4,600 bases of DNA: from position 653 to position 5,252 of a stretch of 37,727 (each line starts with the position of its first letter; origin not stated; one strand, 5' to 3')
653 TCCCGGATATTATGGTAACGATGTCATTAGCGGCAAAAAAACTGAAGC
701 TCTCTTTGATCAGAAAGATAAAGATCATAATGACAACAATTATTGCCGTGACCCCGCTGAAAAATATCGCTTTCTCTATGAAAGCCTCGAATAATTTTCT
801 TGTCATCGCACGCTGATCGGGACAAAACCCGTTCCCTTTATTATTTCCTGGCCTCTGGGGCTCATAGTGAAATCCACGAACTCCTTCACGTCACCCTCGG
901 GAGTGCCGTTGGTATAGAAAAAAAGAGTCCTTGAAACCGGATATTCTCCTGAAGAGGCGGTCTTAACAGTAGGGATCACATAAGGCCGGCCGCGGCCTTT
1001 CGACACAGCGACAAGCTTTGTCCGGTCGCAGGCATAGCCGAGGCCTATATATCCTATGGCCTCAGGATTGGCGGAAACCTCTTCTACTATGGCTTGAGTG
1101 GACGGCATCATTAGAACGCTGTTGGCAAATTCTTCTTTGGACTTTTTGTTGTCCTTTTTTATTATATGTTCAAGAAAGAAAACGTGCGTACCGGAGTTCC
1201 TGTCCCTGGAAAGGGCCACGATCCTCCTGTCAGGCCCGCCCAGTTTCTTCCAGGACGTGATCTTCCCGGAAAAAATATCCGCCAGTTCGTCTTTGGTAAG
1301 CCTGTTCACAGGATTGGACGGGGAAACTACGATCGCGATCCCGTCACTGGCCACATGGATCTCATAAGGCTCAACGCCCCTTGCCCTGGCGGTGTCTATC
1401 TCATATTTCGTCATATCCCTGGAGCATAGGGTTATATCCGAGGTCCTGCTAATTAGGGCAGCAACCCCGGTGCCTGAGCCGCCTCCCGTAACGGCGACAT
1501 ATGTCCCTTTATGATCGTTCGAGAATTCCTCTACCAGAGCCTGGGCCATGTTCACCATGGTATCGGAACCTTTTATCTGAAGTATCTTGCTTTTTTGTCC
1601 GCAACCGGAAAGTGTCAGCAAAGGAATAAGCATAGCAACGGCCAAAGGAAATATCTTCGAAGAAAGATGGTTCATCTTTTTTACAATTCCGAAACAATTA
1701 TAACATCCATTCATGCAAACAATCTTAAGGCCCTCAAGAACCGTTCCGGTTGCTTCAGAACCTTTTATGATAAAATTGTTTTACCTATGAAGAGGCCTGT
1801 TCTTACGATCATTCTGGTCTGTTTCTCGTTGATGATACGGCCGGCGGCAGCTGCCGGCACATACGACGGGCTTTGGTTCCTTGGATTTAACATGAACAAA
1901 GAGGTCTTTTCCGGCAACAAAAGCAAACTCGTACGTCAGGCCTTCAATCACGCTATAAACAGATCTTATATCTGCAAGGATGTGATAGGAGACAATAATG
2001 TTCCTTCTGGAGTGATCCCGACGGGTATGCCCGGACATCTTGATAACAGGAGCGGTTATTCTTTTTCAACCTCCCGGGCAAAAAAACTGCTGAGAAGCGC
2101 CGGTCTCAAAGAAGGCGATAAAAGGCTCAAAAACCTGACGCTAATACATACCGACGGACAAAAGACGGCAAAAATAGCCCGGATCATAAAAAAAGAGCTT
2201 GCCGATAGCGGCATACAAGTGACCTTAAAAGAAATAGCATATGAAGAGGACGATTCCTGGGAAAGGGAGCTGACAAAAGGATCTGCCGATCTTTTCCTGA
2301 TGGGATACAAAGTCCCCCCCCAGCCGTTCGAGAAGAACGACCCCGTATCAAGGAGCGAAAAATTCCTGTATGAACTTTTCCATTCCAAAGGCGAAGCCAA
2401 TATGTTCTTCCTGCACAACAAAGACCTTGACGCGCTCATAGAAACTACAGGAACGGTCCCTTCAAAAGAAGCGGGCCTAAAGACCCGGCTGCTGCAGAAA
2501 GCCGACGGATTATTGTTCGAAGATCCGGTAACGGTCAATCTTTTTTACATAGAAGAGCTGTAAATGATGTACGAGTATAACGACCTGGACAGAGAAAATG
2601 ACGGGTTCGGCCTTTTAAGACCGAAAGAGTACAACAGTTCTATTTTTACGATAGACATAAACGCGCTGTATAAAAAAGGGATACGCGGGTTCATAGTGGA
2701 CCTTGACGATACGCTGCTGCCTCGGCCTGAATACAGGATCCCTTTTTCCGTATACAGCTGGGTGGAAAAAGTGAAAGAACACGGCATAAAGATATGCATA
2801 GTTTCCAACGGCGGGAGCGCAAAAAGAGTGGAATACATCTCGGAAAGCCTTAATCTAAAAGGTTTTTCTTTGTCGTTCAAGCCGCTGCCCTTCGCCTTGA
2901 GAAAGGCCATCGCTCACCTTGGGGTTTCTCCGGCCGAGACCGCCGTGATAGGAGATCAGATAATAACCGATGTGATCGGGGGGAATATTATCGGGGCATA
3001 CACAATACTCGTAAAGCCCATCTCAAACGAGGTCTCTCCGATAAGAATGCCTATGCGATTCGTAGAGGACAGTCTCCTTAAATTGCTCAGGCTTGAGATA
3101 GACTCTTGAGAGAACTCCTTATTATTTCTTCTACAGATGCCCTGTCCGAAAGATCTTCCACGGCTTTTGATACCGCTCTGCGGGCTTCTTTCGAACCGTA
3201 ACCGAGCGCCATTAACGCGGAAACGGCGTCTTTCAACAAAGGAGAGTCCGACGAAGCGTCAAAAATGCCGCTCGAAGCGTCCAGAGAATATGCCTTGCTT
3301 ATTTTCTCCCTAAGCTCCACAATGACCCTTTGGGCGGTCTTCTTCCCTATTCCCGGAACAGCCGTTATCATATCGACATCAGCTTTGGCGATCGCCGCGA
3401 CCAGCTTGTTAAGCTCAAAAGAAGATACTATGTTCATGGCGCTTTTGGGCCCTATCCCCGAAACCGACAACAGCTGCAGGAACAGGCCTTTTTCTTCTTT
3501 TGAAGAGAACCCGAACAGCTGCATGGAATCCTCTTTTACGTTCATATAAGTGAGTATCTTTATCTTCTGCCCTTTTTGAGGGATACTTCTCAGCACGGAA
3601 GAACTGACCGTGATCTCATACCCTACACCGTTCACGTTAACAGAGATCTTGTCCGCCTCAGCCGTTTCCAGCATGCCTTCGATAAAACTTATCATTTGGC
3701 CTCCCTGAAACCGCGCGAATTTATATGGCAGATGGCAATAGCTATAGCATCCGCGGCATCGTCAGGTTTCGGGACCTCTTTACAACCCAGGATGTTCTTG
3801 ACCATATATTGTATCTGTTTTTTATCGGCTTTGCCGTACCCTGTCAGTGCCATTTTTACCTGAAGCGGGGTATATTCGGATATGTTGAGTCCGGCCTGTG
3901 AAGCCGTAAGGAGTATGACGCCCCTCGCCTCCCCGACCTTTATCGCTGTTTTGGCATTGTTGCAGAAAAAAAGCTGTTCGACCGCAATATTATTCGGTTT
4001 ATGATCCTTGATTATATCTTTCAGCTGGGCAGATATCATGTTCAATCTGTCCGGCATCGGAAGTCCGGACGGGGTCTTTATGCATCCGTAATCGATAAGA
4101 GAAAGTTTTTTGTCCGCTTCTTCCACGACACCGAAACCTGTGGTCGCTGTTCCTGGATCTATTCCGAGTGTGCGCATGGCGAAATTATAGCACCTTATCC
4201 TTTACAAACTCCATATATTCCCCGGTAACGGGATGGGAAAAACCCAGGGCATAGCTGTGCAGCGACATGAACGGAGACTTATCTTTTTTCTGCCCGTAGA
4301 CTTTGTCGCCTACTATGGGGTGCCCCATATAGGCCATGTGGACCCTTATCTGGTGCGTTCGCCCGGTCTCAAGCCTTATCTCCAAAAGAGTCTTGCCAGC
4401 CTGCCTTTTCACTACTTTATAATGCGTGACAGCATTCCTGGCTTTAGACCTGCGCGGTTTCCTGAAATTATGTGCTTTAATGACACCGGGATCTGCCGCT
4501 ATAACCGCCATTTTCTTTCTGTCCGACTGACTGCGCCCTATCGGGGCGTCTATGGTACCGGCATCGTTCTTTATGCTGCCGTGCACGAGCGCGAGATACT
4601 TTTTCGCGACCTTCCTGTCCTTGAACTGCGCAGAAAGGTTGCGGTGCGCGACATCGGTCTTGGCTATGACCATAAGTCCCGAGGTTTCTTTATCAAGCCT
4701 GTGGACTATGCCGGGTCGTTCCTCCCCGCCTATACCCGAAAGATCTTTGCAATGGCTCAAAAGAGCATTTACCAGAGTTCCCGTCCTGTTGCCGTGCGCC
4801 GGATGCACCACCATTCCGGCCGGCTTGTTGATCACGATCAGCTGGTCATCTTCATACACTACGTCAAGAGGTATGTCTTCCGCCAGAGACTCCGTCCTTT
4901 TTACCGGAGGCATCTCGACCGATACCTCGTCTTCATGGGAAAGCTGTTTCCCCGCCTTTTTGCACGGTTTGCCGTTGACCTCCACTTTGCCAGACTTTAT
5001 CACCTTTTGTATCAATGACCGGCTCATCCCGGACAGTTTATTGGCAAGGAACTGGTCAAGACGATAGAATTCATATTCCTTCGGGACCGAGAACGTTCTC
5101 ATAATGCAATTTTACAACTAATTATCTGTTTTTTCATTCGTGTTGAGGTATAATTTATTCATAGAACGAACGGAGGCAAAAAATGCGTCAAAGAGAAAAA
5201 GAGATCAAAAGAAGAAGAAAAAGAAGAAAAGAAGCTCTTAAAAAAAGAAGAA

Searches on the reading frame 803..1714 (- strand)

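Call 104: search_protein_families(library=pfam, proteins=[window:803-1714:-], max_evalue=0.00001)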
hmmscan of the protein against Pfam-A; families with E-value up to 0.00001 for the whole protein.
window:803-1714:- (303 aa): 3 families
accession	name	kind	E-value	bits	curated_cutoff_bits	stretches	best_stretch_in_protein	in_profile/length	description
PF12849.12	PBP_like_2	-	2.1e-43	149.5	27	1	43-286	10-266/267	PBP superfamily domain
PF12727.12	PBP_like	-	8.9e-11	41.7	27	1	62-229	2-155/193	PBP superfamily domain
PF13531.11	SBP_bac_11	-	1.6e-08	35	25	1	50-297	6-226/227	Bacterial extracellular solute-binding protein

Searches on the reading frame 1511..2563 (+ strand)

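Call 104: search_protein_families(library=pfam, proteins=[window:1511-2563:+], max_evalue=0.00001)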
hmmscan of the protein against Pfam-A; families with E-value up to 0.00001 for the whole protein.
window:1511-2563:+ (350 aa): 1 family
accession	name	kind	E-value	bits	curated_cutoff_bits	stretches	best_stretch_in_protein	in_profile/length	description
PF00496.27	SBP_bac_5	-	1.5e-22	80.7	32.4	1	117-266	197-346/368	Bacterial extracellular solute-binding proteins, family 5 Middle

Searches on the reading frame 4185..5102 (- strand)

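Call 104: search_protein_families(library=pfam, proteins=[window:4185-5102:-], max_evalue=0.00001)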
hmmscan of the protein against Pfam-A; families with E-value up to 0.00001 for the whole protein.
window:4185-5102:- (305 aa): 2 families
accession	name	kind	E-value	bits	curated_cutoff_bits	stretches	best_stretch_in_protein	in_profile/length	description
PF00849.27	PseudoU_synth_2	-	4e-40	138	26.8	1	87-257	1-151/152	RNA pseudouridylate synthase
PF01479.30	S4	-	2.9e-13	49.8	22.8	1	14-60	2-48/48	S4 domain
